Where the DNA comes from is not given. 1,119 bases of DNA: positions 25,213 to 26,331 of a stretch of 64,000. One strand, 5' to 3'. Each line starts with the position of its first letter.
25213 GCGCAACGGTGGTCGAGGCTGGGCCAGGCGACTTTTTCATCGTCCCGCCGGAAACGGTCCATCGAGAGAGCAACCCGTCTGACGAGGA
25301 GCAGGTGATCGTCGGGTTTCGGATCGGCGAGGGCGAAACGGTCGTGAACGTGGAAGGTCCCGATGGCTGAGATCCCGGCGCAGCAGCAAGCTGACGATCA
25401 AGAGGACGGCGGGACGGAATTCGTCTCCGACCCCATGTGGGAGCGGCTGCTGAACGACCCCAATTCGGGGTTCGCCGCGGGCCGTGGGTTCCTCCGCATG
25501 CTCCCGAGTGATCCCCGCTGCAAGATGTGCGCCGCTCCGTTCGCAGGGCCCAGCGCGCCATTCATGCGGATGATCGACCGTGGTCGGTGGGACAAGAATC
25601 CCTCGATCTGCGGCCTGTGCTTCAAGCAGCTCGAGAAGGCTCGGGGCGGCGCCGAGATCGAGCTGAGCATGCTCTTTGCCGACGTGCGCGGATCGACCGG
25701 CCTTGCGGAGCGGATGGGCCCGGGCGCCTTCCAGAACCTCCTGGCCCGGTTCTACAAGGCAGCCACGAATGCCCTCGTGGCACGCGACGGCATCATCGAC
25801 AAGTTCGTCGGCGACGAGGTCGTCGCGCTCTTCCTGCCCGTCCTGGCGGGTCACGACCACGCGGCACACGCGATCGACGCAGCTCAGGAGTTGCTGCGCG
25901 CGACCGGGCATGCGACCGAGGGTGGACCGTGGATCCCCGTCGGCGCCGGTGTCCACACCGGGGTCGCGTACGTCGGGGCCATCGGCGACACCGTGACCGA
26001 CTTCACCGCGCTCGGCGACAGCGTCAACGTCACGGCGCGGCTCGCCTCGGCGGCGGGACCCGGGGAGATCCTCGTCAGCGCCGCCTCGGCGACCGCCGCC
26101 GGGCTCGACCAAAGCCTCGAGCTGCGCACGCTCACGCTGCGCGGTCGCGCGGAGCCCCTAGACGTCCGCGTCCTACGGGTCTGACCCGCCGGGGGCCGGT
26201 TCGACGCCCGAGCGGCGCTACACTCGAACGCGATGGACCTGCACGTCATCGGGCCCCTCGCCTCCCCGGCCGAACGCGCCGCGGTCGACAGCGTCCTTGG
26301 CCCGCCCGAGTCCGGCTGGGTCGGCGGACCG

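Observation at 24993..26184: Cupin and zinc-ribbon class III nucleotidyl cyclase embedded inside the formate dehydrogenase operon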

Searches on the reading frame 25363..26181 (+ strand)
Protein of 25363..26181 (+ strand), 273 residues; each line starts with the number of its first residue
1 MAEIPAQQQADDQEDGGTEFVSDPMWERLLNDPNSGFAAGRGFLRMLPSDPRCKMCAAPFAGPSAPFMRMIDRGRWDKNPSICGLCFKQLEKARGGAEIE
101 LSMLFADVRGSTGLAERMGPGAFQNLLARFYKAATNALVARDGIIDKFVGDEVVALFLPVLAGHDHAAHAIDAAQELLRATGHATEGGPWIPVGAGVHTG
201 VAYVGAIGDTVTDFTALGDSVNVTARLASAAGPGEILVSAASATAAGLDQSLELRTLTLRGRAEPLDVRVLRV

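Call 5: search_protein_families(library=pfam, proteins=[window:25363-26181:+], max_evalue=0.01)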
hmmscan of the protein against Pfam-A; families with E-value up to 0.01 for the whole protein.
window:25363-26181:+ (273 aa): 1 family
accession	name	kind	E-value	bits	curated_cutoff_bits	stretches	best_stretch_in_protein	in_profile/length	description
PF00211.25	Guanylate_cyc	-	2e-13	50.8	21.9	1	101-244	9-153/183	Adenylate and Guanylate cyclase catalytic domain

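Call 6: find_homologous_proteins(query=window:25363-26181:+)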
Query window:25363-26181:+ (273 aa): 7314 proteins with E <= 0.001 among 8000 candidates; the best 120 are listed.
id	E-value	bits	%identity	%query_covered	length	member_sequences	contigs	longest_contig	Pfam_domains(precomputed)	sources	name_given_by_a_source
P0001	4.4e-166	569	92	100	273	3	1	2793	PF00211.26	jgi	jgi:adenylate cyclase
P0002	2.9e-161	553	90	100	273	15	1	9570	PF00211.26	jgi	jgi:adenylate cyclase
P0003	6.8e-157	539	88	100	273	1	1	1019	PF00211.26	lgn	-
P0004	6.4e-152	522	87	99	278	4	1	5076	PF00211.26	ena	-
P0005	4.6e-149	513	83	100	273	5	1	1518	PF00211.26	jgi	jgi:adenylate cyclase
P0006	6.3e-148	509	83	100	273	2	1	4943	PF00211.26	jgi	jgi:adenylate cyclase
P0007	6.7e-148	509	86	98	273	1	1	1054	PF00211.26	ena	-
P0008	1.6e-147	508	83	100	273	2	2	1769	PF00211.26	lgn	-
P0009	5.2e-147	506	83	100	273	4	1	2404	PF00211.26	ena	-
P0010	1.3e-146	505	82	100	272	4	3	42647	PF00211.26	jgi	jgi:adenylate cyclase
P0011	2.7e-146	504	83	100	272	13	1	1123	PF00211.26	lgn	-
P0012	2.9e-146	504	84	99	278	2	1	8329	PF00211.26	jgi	jgi:adenylate cyclase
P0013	1.9e-145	501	84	96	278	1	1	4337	PF00211.26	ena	-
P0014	4.3e-145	500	81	99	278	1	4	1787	PF00211.26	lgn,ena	-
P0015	5.2e-145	500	82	100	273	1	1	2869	PF00211.26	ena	-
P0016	6.5e-145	499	81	99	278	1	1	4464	PF00211.26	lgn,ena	-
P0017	6.7e-145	499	81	99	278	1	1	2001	PF00211.26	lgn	-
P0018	1.2e-144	499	81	99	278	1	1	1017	PF00211.26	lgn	-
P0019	1.8e-144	498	86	93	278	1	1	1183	PF00211.26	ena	-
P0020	7.9e-144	496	81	99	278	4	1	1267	PF00211.26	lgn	-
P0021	1.3e-141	489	84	93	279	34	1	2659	PF00211.26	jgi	-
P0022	1.7e-138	478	83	93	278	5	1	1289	PF00211.26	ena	-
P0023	6.6e-137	473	82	93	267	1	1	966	PF00211.26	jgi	jgi:adenylate cyclase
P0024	2.3e-136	471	78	100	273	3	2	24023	PF00211.26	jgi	jgi:adenylate cyclase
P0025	9.6e-135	466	77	100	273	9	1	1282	PF00211.26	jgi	jgi:adenylate cyclase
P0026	2.4e-134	465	80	94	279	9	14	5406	PF00211.26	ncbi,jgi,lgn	ncbi:MAG TPA: adenylate/guanylate cyclase domain-containing protein [Candidatus Limnocylindrales bac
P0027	1.0e-133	463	78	99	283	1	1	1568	PF00211.26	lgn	-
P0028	1.1e-133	463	75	100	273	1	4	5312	PF00211.26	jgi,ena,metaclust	metaclust:\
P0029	3.3e-133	461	78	96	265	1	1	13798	PF00211.26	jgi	jgi:adenylate cyclase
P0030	1.3e-132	459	76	100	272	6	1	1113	PF00211.26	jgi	jgi:adenylate cyclase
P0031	4.7e-132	457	77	99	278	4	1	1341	PF00211.26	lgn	-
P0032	1.2e-131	456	75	100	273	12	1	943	PF00211.26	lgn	-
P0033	5.3e-131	454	75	100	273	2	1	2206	PF00211.26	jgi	jgi:adenylate cyclase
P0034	9.5e-131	453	75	100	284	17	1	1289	PF00211.26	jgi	jgi:adenylate cyclase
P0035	1.5e-130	452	80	92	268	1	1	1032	PF00211.26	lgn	-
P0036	2.2e-128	445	75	98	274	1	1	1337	PF00211.26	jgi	jgi:adenylate cyclase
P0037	2.2e-128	445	79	95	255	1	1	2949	PF00211.26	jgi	jgi:adenylate cyclase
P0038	5.6e-128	444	74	97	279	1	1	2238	PF00211.26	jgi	jgi:adenylate cyclase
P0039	1.8e-127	442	76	95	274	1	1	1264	PF00211.26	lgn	-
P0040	3.4e-126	438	79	93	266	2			PF00211.26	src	-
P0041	4.8e-126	438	76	96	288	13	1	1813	PF00211.26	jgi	jgi:adenylate cyclase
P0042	7.6e-126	437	79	92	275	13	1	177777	PF00211.26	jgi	jgi:adenylate cyclase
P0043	1.7e-125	436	73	99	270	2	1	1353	PF00211.26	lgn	-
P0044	2.7e-125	435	74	98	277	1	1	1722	PF00211.26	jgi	jgi:adenylate cyclase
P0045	1.3e-123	430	73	99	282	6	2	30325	PF00211.26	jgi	jgi:adenylate cyclase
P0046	5.8e-123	428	74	95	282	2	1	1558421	PF00211.26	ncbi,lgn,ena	-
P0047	2.0e-120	419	70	100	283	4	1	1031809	PF00211.26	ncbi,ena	-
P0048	1.6e-119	416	75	92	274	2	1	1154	PF00211.26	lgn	-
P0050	1.1e-117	410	73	93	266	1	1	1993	PF00211.26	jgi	jgi:adenylate cyclase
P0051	1.1e-117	410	69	100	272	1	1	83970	PF00211.26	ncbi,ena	-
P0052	1.9e-117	409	73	92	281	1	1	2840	PF00211.26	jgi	jgi:adenylate cyclase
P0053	1.9e-117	409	75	90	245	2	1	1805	PF00211.26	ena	-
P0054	1.0e-116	407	70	97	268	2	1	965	PF00211.26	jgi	jgi:adenylate cyclase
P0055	1.8e-116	406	69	97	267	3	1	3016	PF00211.26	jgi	jgi:adenylate cyclase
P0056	2.5e-115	402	68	95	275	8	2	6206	PF00211.26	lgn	-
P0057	2.5e-115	402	73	92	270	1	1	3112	PF00211.26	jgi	jgi:adenylate cyclase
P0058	3.9e-115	402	71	93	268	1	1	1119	PF00211.26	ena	-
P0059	3.0e-113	396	66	100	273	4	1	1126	PF00211.26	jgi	jgi:adenylate cyclase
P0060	6.4e-113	395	66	96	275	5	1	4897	PF00211.26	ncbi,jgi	jgi:adenylate cyclase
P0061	1.0e-112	394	68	93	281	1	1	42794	PF00211.26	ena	-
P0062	1.2e-112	394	65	97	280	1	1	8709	PF00211.26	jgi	jgi:adenylate cyclase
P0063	3.6e-112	392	69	92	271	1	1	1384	PF00211.26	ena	-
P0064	3.7e-112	392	68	95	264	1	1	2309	PF00211.26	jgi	jgi:adenylate cyclase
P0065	4.1e-112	392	69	93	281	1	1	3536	PF00211.26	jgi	jgi:adenylate cyclase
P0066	4.9e-112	392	65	97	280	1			PF00211.26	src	-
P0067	8.7e-112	391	71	92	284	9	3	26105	PF00211.26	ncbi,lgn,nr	ncbi:MAG TPA: adenylate/guanylate cyclase domain-containing protein [Candidatus Limnocylindrales bac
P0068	9.2e-112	391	70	92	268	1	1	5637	PF00211.26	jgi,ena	-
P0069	1.0e-111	391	65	99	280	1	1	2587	PF00211.26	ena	-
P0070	1.3e-111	390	70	92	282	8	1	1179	PF00211.26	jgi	jgi:adenylate cyclase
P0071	1.8e-111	390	66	100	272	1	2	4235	PF00211.26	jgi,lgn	jgi:adenylate cyclase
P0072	1.8e-111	390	68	93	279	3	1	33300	PF00211.26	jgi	jgi:adenylate cyclase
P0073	2.5e-111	389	70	93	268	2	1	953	PF00211.26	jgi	jgi:adenylate cyclase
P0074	3.6e-111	389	63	100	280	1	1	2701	PF00211.26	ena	-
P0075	8.6e-111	388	65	97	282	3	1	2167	PF00211.26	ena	-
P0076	8.9e-111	388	69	92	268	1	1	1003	PF00211.26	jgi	jgi:adenylate cyclase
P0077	9.7e-111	387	67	93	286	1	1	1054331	PF00211.26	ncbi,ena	-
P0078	1.7e-110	387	69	92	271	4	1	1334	PF00211.26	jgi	jgi:adenylate cyclase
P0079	3.3e-110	386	68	92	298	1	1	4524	PF00211.26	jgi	jgi:adenylate cyclase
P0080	3.8e-110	385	65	99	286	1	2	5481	PF00211.26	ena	-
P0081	4.0e-110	385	67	93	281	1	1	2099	PF00211.26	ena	-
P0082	5.2e-110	385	67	93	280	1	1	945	PF00211.26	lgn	-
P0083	1.3e-109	384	68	93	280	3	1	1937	PF00211.26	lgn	-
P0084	1.4e-109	384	86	75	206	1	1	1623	PF00211.26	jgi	jgi:adenylate cyclase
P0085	1.5e-109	384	66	92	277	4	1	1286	PF00211.26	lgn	-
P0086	1.6e-109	383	65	97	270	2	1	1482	PF00211.26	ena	-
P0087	1.6e-109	383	69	92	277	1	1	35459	PF00211.26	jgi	jgi:adenylate cyclase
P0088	1.8e-109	383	64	97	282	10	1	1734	PF00211.26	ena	-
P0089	2.5e-109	383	69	93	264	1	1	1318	PF00211.26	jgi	jgi:adenylate cyclase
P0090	3.2e-109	382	69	92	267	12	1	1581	PF00211.26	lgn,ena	-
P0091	3.4e-109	382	67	92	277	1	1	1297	PF00211.26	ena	-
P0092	3.5e-109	382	67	93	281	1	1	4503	PF00211.26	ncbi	-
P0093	7.5e-109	381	67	93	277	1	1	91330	PF00211.26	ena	-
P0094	8.1e-109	381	64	98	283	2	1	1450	PF00211.26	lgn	-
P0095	1.2e-108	381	67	92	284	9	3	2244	PF00211.26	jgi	jgi:adenylate cyclase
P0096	1.4e-108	380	68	92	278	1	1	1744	PF00211.26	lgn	-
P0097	1.6e-108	380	67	93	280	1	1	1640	PF00211.26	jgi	jgi:adenylate cyclase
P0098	1.7e-108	380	68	92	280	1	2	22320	PF00211.26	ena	-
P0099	1.8e-108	380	66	93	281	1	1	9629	PF00211.26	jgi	jgi:adenylate cyclase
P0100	2.2e-108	380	66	93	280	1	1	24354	PF00211.26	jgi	jgi:adenylate cyclase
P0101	5.6e-108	378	67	92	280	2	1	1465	PF00211.26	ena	-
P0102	5.9e-108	378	69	92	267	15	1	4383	PF00211.26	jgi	jgi:adenylate cyclase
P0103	6.1e-108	378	65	92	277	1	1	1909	PF00211.26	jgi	jgi:adenylate cyclase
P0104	6.4e-108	378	66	95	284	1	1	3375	PF00211.26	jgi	jgi:adenylate cyclase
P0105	7.4e-108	378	64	96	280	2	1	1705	PF00211.26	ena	-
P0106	8.3e-108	378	66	96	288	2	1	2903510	PF00211.26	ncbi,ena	-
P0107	1.1e-107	377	64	100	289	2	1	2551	PF00211.26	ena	-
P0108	1.2e-107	377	63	96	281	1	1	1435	PF00211.26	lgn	-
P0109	2.2e-107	376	63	98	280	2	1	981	PF00211.26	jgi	jgi:adenylate cyclase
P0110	2.3e-107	376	66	92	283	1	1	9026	PF00211.26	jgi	jgi:adenylate cyclase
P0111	3.2e-107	376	67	91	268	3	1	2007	PF00211.26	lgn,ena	-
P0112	3.2e-107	376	65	92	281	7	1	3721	PF00211.26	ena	-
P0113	4.6e-107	375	65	92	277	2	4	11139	PF00211.26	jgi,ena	jgi:adenylate cyclase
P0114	5.0e-107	375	69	92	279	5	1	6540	PF00211.26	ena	-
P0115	6.6e-107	375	66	92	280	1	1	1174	PF00211.26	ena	-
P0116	7.2e-107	375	66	92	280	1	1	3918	PF00211.26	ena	-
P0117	8.1e-107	375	66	92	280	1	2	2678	PF00211.26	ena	-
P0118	8.3e-107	375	67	92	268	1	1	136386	PF00211.26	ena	-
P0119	9.3e-107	374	66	92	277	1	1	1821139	PF00211.26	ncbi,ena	-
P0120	1.5e-106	374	68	89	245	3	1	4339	PF00211.26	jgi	jgi:adenylate cyclase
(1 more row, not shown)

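Call 9: find_encoding_contigs(protein=P0010, flank=10000, max_places=3)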
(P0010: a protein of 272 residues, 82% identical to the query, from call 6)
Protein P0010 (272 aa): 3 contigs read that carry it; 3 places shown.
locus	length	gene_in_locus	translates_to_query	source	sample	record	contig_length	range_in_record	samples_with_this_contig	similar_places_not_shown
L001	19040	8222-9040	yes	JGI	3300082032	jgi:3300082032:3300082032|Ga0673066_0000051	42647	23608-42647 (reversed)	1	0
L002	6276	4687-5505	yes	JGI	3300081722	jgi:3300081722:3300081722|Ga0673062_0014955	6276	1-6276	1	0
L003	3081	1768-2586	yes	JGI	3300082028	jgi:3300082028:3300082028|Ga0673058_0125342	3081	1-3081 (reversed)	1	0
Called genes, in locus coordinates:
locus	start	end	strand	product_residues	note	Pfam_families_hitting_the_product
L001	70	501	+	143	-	PF00903:Glyoxalase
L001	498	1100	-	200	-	PF12804:NTP_transf_3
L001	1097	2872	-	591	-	PF00009:GTP_EFTU, PF01926:MMR_HSR1 (weak), PF09107:WHD_3rd_SelB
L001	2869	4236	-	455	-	PF03841:SelA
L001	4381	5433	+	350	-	PF00586:AIRS, PF02769:AIRS_C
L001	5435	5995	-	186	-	-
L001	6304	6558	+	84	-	PF00384:Molybdopterin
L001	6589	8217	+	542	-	PF00384:Molybdopterin, PF01568:Molydop_binding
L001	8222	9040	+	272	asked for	PF00211:Guanylate_cyc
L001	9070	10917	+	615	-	PF01257:2Fe-2S_thioredx, PF01512:Complex1_51K, PF10531:SLBB, PF22461:SLBB_2 (weak), PF10589:NADH_4Fe-4S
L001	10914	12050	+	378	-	PF13510:Fer2_4, PF13187:Fer4_9 (faint), PF13237:Fer4_10 (faint), PF14697:Fer4_21 (weak), PF22117:Fer4_Nqo3 (weak), PF12838:Fer4_7, PF00037:Fer4 (weak), PF04879:Molybdop_Fe4S4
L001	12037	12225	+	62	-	-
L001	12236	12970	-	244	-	PF13560:HTH_31 (faint), PF01381:HTH_3 (faint)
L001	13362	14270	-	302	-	PF02634:FdhD-NarQ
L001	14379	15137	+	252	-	-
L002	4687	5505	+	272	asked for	PF00211:Guanylate_cyc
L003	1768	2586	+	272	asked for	PF00211:Guanylate_cyc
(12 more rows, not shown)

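Call 10: find_encoding_contigs(protein=P0042, flank=10000, max_places=3)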
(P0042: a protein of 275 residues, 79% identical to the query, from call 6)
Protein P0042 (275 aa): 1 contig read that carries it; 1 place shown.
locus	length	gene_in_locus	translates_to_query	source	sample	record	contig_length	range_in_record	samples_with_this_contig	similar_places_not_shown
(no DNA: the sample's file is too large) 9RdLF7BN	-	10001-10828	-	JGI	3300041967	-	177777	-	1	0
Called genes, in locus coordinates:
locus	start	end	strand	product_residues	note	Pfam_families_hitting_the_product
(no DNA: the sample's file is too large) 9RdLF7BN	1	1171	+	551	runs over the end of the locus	PF07969:Amidohydro_3, PF01979:Amidohydro_1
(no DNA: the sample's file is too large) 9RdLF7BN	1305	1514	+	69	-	-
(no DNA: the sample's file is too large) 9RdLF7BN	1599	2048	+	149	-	PF00903:Glyoxalase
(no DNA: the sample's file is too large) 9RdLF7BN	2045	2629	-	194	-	PF02348:CTP_transf_3 (faint), PF12804:NTP_transf_3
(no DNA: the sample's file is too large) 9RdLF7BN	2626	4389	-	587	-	PF00009:GTP_EFTU, PF01926:MMR_HSR1 (weak), PF03144:GTP_EFTU_D2 (weak), PF09107:WHD_3rd_SelB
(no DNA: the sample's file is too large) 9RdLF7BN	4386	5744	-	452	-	PF03841:SelA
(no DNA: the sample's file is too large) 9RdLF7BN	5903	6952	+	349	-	PF00586:AIRS, PF02769:AIRS_C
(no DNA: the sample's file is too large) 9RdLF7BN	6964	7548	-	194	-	-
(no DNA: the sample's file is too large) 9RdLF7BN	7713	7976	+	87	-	PF00384:Molybdopterin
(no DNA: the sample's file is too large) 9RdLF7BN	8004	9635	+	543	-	PF00384:Molybdopterin, PF01568:Molydop_binding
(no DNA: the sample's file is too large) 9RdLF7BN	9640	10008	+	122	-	PF07883:Cupin_2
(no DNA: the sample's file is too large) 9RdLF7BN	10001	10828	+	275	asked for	PF00211:Guanylate_cyc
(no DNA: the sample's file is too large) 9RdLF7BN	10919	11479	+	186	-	PF04542:Sigma70_r2, PF08281:Sigma70_r4_2, PF04545:Sigma70_r4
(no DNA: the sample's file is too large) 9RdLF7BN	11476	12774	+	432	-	PF07676:PD40 (faint), PF26549:Tricorn_N, PF26550:Tricorn_2nd, PF26549:Tricorn_N, PF14583:Pectate_lyase22 (weak)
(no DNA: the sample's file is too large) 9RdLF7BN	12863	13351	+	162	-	PF01042:Ribonuc_L-PSP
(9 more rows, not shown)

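Call 11: find_encoding_contigs(protein=P0046, flank=10000, max_places=3)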
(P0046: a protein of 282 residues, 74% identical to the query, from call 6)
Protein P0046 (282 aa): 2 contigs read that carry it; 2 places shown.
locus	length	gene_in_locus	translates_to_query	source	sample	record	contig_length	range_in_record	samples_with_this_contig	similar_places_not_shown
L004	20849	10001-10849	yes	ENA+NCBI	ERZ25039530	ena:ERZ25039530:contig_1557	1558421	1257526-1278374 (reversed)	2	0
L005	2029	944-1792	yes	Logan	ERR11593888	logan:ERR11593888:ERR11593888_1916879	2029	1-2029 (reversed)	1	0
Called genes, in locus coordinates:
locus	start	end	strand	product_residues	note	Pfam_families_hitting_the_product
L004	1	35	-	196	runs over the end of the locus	PF12804:NTP_transf_3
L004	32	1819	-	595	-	PF00009:GTP_EFTU, PF01926:MMR_HSR1 (weak), PF03144:GTP_EFTU_D2 (weak), PF09107:WHD_3rd_SelB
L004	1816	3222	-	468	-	PF03841:SelA, PF01053:Cys_Met_Meta_PP (weak)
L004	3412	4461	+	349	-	PF00586:AIRS, PF02769:AIRS_C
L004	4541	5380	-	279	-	-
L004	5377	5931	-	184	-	PF07638:Sigma70_ECF (faint), PF04542:Sigma70_r2, PF08281:Sigma70_r4_2, PF04545:Sigma70_r4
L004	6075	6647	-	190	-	-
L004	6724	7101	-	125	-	PF00903:Glyoxalase, PF19581:Glyoxalase_7 (weak), PF18029:Glyoxalase_6, PF12681:Glyoxalase_2 (weak)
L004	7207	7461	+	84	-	PF00384:Molybdopterin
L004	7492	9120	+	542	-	PF00384:Molybdopterin, PF01568:Molydop_binding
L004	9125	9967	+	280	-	PF13845:Septum_form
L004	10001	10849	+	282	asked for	PF00211:Guanylate_cyc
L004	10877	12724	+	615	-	PF01257:2Fe-2S_thioredx, PF01512:Complex1_51K, PF10531:SLBB, PF22461:SLBB_2 (weak), PF10589:NADH_4Fe-4S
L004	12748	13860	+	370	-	PF13510:Fer2_4, PF13187:Fer4_9 (faint), PF12838:Fer4_7, PF13237:Fer4_10 (faint), PF14697:Fer4_21 (weak), PF22117:Fer4_Nqo3 (weak), PF00037:Fer4 (weak), PF04879:Molybdop_Fe4S4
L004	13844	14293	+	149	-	PF01243:PNPOx_N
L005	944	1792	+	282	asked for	PF00211:Guanylate_cyc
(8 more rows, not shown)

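Call 12: find_encoding_contigs(protein=P0047, flank=10000, max_places=2)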
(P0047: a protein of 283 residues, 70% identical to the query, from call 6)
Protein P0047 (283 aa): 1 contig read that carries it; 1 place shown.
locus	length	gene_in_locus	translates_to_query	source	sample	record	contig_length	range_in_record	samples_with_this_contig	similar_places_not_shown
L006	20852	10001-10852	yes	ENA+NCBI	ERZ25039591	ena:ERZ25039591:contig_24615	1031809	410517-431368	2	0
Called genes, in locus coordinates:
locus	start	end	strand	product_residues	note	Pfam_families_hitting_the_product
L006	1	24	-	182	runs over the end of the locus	PF00753:Lactamase_B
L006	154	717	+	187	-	PF07969:Amidohydro_3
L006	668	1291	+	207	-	PF07969:Amidohydro_3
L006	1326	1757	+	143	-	PF07969:Amidohydro_3, PF01979:Amidohydro_1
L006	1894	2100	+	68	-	-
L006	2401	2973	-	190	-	PF12804:NTP_transf_3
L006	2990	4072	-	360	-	PF09107:WHD_3rd_SelB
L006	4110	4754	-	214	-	PF00009:GTP_EFTU, PF01926:MMR_HSR1 (weak)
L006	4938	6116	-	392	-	PF03841:SelA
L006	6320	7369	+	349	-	PF00586:AIRS, PF02769:AIRS_C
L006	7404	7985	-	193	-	-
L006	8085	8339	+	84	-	PF00384:Molybdopterin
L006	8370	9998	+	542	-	PF00384:Molybdopterin, PF01568:Molydop_binding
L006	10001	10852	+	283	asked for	PF00211:Guanylate_cyc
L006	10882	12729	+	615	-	PF01257:2Fe-2S_thioredx, PF01512:Complex1_51K, PF10531:SLBB, PF22461:SLBB_2 (weak), PF10589:NADH_4Fe-4S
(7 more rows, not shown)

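Call 13: find_encoding_contigs(protein=P0077, flank=10000, max_places=2)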
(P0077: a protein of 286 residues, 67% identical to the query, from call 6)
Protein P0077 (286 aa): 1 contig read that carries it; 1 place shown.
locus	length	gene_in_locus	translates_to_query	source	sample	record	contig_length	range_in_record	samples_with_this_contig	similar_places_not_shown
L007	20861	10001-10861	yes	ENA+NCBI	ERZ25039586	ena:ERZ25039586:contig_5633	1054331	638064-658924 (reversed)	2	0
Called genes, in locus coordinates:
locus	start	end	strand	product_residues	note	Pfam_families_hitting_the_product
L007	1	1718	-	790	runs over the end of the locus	PF00009:GTP_EFTU, PF01926:MMR_HSR1 (weak), PF03144:GTP_EFTU_D2 (weak), PF09107:WHD_3rd_SelB, PF12804:NTP_transf_3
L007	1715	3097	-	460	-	PF03841:SelA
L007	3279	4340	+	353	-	PF00586:AIRS, PF02769:AIRS_C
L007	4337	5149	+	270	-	PF12146:Hydrolase_4, PF00561:Abhydrolase_1, PF12697:Abhydrolase_6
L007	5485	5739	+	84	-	PF00384:Molybdopterin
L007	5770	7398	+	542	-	PF00384:Molybdopterin, PF01568:Molydop_binding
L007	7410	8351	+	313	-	PF03069:FmdA_AmdA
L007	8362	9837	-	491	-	PF00324:AA_permease, PF03845:Spore_permease (weak), PF13520:AA_permease_2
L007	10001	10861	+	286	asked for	PF00211:Guanylate_cyc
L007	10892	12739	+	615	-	PF01257:2Fe-2S_thioredx, PF01512:Complex1_51K, PF10531:SLBB, PF22461:SLBB_2, PF10589:NADH_4Fe-4S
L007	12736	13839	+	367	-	PF13510:Fer2_4, PF13187:Fer4_9 (faint), PF12838:Fer4_7, PF13237:Fer4_10 (faint), PF14697:Fer4_21 (weak), PF22117:Fer4_Nqo3 (weak), PF00037:Fer4 (weak), PF04879:Molybdop_Fe4S4, +1 more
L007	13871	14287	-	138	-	-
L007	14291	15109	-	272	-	PF02634:FdhD-NarQ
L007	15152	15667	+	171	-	PF01243:PNPOx_N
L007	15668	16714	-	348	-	PF02784:Orn_Arg_deC_N, PF00278:Orn_DAP_Arg_deC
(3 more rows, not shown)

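Call 14: find_encoding_contigs(protein=P0106, flank=10000, max_places=2)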
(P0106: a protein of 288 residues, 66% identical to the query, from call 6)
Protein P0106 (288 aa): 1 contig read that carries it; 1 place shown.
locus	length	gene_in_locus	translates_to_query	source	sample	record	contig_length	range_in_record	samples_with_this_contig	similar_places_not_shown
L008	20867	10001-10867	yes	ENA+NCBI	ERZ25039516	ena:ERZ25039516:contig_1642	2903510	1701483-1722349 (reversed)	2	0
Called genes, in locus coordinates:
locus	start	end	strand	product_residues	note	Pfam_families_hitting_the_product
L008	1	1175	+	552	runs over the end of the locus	PF07969:Amidohydro_3, PF01979:Amidohydro_1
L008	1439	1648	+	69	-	-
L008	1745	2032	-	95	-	PF13239:2TM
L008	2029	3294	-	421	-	PF12804:NTP_transf_3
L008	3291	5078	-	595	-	PF00009:GTP_EFTU, PF01926:MMR_HSR1 (weak), PF03144:GTP_EFTU_D2 (weak), PF09107:WHD_3rd_SelB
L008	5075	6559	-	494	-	PF03841:SelA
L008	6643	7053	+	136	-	PF00586:AIRS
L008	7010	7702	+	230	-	PF02769:AIRS_C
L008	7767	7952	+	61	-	-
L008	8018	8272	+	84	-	PF00384:Molybdopterin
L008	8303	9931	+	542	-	PF00384:Molybdopterin, PF01568:Molydop_binding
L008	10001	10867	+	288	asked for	PF00211:Guanylate_cyc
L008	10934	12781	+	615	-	PF01257:2Fe-2S_thioredx, PF01512:Complex1_51K, PF10531:SLBB, PF22461:SLBB_2, PF10589:NADH_4Fe-4S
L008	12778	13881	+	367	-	PF13510:Fer2_4, PF13187:Fer4_9 (faint), PF12838:Fer4_7, PF13237:Fer4_10 (faint), PF14697:Fer4_21 (weak), PF22117:Fer4_Nqo3 (weak), PF00037:Fer4 (weak), PF04879:Molybdop_Fe4S4, +1 more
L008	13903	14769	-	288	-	PF02634:FdhD-NarQ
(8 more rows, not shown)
